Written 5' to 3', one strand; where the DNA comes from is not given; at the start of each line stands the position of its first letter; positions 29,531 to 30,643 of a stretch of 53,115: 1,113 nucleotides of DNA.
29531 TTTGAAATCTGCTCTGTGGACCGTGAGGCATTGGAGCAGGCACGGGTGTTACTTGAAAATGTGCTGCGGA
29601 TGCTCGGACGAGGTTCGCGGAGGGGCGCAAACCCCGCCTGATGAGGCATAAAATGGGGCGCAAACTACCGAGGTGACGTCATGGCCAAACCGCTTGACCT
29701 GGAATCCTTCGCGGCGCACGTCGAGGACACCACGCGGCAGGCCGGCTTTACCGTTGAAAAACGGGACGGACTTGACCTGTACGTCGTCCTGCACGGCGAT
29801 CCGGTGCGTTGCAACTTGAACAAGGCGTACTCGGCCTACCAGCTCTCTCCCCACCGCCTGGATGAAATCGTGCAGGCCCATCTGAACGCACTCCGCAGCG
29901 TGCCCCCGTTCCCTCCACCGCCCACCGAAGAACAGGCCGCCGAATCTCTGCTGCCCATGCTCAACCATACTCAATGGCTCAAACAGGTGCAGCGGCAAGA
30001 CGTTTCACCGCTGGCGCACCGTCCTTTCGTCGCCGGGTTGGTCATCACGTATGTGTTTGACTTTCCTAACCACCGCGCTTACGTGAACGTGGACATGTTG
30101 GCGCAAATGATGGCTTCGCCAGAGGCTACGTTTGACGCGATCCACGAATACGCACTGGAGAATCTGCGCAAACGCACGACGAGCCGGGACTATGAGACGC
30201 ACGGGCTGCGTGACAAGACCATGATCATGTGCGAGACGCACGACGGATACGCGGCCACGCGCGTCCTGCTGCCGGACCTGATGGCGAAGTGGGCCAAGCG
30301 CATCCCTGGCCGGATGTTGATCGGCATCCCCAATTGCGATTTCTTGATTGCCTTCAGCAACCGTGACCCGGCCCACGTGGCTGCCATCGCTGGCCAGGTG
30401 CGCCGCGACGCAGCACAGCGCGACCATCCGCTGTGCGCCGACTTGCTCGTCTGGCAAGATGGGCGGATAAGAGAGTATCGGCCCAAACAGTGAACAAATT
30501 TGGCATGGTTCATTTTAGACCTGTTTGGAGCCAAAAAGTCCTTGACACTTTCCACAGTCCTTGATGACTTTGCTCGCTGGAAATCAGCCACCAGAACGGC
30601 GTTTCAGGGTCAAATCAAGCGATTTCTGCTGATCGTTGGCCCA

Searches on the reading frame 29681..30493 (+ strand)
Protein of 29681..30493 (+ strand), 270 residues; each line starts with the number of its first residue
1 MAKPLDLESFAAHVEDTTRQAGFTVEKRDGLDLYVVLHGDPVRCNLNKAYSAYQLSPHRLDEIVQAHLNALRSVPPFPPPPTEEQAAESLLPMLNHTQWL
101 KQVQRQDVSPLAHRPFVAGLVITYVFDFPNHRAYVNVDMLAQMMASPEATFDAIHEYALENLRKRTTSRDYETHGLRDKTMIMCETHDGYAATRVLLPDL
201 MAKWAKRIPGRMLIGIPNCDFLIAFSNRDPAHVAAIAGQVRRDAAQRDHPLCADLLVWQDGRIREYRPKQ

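Call 40: search_protein_families(library=pfam, proteins=[window:29681-30493:+], max_evalue=0.01)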
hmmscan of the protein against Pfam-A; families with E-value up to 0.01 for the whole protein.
window:29681-30493:+ (270 aa): 1 family
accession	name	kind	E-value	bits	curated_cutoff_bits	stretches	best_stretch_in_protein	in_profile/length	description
PF07285.16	DUF1444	-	1.1e-10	41.9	23.8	1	60-224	60-213/264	Protein of unknown function (DUF1444)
